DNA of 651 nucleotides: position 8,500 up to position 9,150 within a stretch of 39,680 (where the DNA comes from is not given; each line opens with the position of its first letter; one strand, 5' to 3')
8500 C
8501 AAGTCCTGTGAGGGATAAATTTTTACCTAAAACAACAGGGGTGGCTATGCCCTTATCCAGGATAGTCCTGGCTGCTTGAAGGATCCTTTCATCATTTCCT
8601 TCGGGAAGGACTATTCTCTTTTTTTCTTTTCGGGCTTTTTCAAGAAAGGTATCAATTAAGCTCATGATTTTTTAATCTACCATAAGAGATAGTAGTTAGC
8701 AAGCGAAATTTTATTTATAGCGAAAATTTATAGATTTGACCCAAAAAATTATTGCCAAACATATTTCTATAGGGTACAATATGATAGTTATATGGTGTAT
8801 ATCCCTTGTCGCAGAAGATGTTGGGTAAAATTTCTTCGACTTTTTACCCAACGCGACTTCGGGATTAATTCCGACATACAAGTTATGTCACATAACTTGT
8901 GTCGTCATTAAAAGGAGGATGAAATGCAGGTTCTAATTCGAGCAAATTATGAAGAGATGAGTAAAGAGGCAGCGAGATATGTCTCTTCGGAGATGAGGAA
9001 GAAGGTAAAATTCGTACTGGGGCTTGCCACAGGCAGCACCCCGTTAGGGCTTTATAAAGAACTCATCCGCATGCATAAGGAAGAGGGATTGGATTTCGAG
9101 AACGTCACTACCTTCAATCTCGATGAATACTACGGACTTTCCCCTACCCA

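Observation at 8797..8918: Candidate novel cis-regulatory RNA (copy 1): conserved two-hairpin leader with covariation, upstream of nagB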

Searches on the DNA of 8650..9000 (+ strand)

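Call 4: search_rna_families(source=window, start=8650, end=9000, threshold=evalue, max_evalue=10, show_alignments=3)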
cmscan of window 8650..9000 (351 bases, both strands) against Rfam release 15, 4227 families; matches with E-value up to 10: 6.
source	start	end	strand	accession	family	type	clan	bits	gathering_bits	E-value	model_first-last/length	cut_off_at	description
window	8853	8920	+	RF00821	mir-249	Gene; miRNA;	-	17.5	70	0.34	1-97/97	no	mir-249 microRNA precursor family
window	8874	8906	+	RF02710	TeloSII_ncR45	Gene; sRNA;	-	16.9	101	2.8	1-69/69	no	TeloSII non coding RNA 45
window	8727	8838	+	RF01026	MIR828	Gene; miRNA;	-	16.6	69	2.1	1-115/115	no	MIR828 microRNA precursor family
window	8678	8778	+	RF03077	RT-2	Gene; sRNA;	-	11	40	2.5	1-222/222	no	RT-2 RNA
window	8912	8969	+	RF01126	sR41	Gene; snRNA; snoRNA; CD-box;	-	9.9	54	6.2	1-53/53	no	Small nucleolar RNA sR41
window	8982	8993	+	RF01716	PhotoRC-I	Cis-reg;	-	9.3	45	9.5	32-43/44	no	PhotoRC-I RNA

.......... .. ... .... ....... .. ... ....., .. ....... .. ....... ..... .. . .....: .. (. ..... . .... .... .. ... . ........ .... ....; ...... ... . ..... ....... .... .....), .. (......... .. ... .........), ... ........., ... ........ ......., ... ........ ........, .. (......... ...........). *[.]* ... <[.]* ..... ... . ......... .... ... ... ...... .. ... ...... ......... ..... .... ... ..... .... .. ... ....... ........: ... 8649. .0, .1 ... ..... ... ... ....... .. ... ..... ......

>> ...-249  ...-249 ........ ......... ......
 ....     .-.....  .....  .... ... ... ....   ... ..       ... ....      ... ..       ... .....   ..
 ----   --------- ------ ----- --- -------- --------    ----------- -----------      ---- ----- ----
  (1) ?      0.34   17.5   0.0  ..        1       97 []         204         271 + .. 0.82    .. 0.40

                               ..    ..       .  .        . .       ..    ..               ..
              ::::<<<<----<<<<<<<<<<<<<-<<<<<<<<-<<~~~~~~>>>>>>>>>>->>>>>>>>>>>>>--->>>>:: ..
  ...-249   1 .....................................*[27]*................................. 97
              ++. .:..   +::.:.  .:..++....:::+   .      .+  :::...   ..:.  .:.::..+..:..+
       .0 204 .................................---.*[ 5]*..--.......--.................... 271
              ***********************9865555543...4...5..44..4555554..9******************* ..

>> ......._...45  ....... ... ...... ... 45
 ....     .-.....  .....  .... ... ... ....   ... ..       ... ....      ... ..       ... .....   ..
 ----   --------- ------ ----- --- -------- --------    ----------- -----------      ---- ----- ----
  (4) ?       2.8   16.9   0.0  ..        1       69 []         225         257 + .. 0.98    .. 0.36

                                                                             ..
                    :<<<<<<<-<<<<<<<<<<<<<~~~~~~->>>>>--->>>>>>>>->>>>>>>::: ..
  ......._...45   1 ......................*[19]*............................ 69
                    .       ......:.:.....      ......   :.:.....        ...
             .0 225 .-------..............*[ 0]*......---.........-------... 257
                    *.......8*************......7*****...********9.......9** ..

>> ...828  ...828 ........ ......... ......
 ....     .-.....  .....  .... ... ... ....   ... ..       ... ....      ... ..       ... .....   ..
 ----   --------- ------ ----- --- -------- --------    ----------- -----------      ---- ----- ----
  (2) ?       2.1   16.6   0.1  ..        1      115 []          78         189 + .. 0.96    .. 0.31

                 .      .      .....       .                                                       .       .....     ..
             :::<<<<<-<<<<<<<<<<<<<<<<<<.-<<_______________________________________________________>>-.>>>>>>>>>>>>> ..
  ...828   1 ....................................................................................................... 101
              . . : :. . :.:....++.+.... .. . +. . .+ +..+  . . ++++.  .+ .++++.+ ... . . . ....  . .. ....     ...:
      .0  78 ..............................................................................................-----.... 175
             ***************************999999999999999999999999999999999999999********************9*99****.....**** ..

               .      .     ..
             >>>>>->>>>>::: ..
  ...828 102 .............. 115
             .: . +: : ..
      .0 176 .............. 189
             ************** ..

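Call 39: build_rna_model(alignment_id=A2, structure=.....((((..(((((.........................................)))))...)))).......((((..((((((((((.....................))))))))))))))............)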
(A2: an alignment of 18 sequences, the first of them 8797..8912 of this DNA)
Model R1 built from alignment A2 (18 sequences, 139 columns); structure: as given.
model positions 118; base pairs 23; branch points 1; effective number of sequences 2.15; information 0.59 bits per position. Calibrated on 0.2 Mb of random sequence (short: E-values are rough).
structure used (alignment columns):
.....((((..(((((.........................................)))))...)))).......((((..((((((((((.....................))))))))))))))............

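Call 40: search_with_rna_model(model_id=R1, sources=[window, L001, L002, L003, L004, L005, L006, L007, L008, L009, L011, L012, L013, L014, L015, L016, L017, L018, L019, L020, L021, L022, L023, L024, L025, L026, L027, L028, L029, L030], max_evalue=10)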
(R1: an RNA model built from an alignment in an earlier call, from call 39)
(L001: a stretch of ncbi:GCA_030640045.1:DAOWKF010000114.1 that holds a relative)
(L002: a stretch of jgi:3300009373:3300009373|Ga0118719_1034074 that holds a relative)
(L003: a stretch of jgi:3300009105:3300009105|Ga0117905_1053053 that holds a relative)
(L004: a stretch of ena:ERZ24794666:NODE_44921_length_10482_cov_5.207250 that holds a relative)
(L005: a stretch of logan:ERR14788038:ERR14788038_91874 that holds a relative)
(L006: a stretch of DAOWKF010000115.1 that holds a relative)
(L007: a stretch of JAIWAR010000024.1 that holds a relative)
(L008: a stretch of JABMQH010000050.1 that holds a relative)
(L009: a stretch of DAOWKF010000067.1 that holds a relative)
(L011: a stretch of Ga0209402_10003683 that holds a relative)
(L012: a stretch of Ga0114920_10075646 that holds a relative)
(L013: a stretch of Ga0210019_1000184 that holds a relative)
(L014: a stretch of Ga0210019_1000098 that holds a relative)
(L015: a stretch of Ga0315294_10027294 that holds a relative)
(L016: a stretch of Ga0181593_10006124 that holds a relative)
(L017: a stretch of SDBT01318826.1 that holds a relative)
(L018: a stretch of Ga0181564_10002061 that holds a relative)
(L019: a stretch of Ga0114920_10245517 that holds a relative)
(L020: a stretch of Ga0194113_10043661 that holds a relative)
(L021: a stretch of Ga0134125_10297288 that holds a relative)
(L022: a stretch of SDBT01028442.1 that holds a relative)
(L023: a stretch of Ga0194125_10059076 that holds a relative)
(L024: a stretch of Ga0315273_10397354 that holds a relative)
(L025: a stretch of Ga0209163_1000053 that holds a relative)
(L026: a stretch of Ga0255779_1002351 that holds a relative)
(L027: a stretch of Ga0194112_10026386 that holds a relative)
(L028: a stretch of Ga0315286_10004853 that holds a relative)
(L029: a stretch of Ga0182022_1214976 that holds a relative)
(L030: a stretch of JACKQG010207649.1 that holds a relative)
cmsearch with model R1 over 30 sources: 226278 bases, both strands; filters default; matches with E-value up to 10: 57.
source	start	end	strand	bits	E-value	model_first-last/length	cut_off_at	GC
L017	1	118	-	118.4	5.7e-20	1-118/118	no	0.41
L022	1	118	-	118.4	5.7e-20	1-118/118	no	0.41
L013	8496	8614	+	112.9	6.6e-19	1-118/118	no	0.46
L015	100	226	-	111.8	1e-18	1-118/118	no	0.43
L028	4297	4423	-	111.8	1e-18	1-118/118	no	0.43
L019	283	394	-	111.2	1.4e-18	1-118/118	no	0.35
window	8797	8912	+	109.2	3.3e-18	1-118/118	no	0.39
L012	28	141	-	108.8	3.9e-18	1-118/118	no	0.34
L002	949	1064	+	105.8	1.5e-17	1-118/118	no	0.38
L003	949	1064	+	105.8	1.5e-17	1-118/118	no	0.38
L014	4929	5048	-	105.7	1.5e-17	1-118/118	no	0.46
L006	405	520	-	105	2.1e-17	1-118/118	no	0.36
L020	508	627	-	100.5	1.6e-16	1-118/118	no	0.36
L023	1115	1234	-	100.5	1.6e-16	1-118/118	no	0.36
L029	756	880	+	99.9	2e-16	1-118/118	no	0.45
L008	994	1109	+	98.9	3.1e-16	1-118/118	no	0.43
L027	12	131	+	96.8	7.9e-16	1-118/118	no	0.35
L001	1300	1385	+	95.2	1.6e-15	1-118/118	no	0.4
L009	3274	3359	-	91.5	8.3e-15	1-118/118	no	0.42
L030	1071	1156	-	85.5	1.2e-13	1-118/118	no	0.42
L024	144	242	+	78.6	2.5e-12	1-118/118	no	0.45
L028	9977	10105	+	71.4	6.1e-11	1-118/118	no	0.46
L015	4252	4368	+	50.8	5.4e-07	1-118/118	no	0.44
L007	7275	7369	-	47.1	2.7e-06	1-118/118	no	0.45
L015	4184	4312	-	44.3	9.8e-06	1-118/118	no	0.5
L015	235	340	+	31.8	0.0024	1-118/118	no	0.49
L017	954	1077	-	31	0.0034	1-118/118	no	0.41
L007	7146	7258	-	28.1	0.013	1-118/118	no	0.37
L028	135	209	-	24.2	0.069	1-118/118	no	0.29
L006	391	453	+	21.1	0.27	1-118/118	no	0.3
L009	3229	3322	+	20.9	0.3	1-118/118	no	0.33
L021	622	699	-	20.5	0.36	1-118/118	no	0.29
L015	30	166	+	20.4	0.37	1-118/118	no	0.36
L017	1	58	+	20.1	0.42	61-118/118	5'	0.41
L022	1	58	+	20.1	0.42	61-118/118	5'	0.41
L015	2578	2661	-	19.3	0.6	1-118/118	no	0.42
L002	1016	1090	-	18.5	0.87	1-118/118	no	0.33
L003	1016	1090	-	18.5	0.87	1-118/118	no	0.33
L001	1337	1425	-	18.4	0.89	1-118/118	no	0.34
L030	1013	1119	+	17.8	1.2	1-118/118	no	0.35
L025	7407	7519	-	17.3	1.4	1-118/118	no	0.34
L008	1061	1145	-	17.2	1.5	1-118/118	no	0.38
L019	252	333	+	16.9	1.8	1-118/118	no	0.35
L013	8556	8675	-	16.7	1.9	1-118/118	no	0.43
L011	1315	1399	+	16.4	2.2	1-118/118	no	0.31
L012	1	78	+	15.7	3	27-118/118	5'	0.36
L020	454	568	+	15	4.2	1-118/118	no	0.37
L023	1061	1175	+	15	4.2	1-118/118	no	0.37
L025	8499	8572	-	14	6.4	1-118/118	no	0.27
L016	9561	9648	+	13.5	7.8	1-118/118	no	0.59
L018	158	245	-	13.5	7.8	1-118/118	no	0.59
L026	7922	8009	+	13.5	7.8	1-118/118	no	0.59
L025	6035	6138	+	13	9.8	1-118/118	no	0.27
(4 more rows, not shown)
